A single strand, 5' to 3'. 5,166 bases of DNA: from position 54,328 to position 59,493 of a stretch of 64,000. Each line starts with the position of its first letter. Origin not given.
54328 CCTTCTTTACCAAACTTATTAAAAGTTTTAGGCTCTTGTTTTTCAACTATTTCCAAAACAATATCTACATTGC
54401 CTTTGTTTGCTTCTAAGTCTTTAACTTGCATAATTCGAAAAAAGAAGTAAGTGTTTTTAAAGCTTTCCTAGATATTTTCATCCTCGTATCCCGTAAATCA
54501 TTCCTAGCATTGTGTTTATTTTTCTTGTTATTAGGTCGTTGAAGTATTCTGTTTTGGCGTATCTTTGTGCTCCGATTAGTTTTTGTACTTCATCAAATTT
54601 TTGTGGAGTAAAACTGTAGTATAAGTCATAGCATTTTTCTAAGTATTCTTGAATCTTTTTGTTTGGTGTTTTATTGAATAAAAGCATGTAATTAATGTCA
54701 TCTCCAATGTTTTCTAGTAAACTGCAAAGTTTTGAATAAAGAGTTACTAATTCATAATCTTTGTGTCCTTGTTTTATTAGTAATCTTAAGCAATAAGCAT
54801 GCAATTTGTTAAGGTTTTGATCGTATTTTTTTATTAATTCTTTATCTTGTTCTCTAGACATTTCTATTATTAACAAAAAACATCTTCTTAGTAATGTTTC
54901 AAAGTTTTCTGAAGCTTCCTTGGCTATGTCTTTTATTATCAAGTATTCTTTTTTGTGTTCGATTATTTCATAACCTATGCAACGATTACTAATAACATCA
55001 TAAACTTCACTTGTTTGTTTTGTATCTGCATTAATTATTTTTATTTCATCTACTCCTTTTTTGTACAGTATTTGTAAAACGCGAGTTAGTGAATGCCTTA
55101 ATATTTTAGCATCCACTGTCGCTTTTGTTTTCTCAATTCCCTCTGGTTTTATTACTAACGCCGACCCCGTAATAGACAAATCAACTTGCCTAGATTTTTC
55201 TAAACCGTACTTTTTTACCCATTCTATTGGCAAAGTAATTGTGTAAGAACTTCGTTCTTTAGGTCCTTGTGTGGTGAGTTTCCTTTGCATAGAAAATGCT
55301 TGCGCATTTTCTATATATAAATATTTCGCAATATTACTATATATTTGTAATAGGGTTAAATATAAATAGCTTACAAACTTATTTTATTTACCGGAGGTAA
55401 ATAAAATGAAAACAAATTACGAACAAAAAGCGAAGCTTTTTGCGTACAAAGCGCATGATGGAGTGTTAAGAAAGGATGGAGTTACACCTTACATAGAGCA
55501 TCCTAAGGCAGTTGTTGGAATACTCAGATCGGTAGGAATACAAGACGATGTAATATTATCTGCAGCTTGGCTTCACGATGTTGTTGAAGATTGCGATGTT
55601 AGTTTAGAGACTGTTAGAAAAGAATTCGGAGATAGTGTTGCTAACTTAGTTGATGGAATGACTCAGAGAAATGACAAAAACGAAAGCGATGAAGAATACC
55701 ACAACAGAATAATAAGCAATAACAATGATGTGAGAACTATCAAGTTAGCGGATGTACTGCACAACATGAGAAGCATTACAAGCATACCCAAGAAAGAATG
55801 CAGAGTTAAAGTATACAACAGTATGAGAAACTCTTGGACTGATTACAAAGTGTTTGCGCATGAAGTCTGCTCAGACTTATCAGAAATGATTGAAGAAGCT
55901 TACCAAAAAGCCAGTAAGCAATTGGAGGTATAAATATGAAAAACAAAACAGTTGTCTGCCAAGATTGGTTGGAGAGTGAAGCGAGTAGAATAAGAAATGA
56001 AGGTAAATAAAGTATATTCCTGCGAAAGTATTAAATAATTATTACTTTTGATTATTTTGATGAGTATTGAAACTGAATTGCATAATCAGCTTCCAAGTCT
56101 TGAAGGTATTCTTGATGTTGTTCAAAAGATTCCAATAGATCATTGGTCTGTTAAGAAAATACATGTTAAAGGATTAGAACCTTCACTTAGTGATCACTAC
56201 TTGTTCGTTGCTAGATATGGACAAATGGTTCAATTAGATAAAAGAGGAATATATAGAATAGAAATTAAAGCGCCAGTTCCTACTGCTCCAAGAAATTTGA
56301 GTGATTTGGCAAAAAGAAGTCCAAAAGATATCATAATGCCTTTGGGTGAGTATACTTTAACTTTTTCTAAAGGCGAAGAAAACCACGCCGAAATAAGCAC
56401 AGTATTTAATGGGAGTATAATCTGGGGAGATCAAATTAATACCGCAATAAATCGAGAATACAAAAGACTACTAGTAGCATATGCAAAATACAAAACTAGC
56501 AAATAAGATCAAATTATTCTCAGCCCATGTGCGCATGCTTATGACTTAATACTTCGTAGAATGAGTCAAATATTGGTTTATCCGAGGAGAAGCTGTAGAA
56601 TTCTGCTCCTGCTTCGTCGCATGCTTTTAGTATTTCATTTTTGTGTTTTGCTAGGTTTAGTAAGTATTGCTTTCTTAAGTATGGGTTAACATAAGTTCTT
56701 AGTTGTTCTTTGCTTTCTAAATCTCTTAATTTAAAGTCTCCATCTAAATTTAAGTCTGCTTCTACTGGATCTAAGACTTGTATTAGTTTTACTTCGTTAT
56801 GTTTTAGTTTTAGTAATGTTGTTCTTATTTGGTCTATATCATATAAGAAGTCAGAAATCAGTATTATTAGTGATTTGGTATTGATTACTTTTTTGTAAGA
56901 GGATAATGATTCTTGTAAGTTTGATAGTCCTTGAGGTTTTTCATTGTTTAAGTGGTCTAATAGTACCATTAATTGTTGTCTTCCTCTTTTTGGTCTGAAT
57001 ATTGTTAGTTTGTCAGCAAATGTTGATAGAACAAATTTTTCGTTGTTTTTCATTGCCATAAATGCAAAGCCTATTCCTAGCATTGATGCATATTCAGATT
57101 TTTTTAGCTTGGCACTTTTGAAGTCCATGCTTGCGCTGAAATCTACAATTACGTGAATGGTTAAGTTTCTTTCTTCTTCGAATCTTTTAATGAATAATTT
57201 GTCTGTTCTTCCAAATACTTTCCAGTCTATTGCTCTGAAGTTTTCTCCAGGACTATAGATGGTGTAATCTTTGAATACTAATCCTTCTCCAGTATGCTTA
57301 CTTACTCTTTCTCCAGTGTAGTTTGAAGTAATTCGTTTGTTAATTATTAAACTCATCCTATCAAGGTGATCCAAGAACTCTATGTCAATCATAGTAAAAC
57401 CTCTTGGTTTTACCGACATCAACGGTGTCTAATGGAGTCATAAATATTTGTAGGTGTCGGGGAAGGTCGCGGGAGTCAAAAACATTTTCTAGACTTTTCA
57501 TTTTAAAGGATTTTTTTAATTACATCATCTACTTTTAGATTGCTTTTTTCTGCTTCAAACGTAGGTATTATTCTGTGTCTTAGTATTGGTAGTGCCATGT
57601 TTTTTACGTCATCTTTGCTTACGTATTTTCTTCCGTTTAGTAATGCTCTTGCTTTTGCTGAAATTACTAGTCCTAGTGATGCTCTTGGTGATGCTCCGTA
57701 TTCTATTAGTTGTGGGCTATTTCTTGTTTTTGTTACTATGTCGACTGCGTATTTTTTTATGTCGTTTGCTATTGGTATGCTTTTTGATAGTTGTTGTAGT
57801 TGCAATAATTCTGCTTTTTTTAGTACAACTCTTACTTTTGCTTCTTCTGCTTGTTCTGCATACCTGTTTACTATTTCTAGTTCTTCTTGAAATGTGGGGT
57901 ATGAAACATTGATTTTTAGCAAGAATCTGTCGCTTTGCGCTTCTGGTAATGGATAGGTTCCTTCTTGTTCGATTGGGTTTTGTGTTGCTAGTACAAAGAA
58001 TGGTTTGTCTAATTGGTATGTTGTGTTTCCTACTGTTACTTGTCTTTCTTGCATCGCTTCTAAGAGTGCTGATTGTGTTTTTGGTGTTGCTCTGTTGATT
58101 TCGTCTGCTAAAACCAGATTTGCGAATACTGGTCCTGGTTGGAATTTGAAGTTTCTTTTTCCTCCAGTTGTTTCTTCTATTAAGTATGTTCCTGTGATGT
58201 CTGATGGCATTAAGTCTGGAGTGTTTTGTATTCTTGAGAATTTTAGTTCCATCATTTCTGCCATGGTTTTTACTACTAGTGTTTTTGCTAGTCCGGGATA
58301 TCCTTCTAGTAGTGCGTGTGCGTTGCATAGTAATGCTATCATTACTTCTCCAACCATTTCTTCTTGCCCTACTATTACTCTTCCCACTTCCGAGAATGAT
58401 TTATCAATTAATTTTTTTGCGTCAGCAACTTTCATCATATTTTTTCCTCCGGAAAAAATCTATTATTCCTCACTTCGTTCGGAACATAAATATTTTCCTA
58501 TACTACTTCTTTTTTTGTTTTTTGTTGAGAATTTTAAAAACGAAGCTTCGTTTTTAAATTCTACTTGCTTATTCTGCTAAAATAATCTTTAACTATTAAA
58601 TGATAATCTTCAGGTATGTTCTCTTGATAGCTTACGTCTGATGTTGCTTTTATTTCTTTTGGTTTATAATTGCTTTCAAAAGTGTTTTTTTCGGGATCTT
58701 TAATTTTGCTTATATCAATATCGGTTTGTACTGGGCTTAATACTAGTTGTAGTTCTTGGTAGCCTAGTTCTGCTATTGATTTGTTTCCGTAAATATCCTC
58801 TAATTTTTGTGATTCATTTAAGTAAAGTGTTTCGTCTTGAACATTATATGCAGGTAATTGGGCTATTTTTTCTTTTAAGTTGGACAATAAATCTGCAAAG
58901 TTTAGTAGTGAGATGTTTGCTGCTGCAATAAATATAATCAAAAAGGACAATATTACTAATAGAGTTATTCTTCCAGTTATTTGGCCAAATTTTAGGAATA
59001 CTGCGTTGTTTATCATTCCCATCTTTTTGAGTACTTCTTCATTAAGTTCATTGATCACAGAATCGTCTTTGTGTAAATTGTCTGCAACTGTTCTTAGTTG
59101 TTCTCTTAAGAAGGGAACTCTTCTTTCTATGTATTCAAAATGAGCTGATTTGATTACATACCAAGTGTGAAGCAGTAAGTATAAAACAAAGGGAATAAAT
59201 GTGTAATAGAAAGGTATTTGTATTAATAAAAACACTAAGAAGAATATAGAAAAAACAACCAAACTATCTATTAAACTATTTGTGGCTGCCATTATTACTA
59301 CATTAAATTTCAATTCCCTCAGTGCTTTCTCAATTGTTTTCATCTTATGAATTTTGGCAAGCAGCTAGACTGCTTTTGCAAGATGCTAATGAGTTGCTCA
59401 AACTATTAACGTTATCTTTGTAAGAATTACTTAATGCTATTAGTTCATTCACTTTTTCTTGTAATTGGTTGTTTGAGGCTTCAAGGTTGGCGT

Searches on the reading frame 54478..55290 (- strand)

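Call 78: search_protein_families(library=pfam, proteins=[window:54478-55290:-], max_evalue=0.00001)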
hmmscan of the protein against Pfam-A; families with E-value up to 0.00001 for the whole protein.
window:54478-55290:- (270 aa): 1 family
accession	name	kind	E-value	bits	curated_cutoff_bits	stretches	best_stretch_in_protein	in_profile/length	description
PF04014.23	MazE_antitoxin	-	5.3e-06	26.7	24.7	0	14-51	6-44/48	Antidote-toxin recognition MazE, bacterial antitoxin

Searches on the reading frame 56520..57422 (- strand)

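Call 78: search_protein_families(library=pfam, proteins=[window:56520-57422:-], max_evalue=0.00001)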
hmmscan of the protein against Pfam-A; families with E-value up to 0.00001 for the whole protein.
window:56520-57422:- (300 aa): 2 families
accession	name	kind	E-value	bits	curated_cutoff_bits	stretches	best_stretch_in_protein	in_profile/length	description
PF01882.25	DUF58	-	5.7e-44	150.3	23.4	1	56-262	5-215/216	Protein of unknown function DUF58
PF13519.12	VWA_2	-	1.7e-06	29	27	1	91-192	3-106/107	von Willebrand factor type A domain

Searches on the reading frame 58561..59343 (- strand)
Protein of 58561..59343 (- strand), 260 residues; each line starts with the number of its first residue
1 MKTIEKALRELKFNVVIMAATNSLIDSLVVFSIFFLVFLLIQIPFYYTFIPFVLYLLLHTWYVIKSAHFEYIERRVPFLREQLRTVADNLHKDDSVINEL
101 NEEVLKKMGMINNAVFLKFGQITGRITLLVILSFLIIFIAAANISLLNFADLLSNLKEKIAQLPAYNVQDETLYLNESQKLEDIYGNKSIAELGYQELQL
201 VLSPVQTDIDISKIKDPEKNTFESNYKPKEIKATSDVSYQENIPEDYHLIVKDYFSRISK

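Call 78: search_protein_families(library=pfam, proteins=[window:58561-59343:-], max_evalue=0.00001)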
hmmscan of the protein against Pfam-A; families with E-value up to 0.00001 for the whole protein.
window:58561-59343:- (260 aa): 1 family
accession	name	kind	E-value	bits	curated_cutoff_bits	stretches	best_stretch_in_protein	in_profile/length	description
PF24334.1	DUF7502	-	4.9e-11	43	27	1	41-152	70-183/281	Family of unknown function (DUF7502)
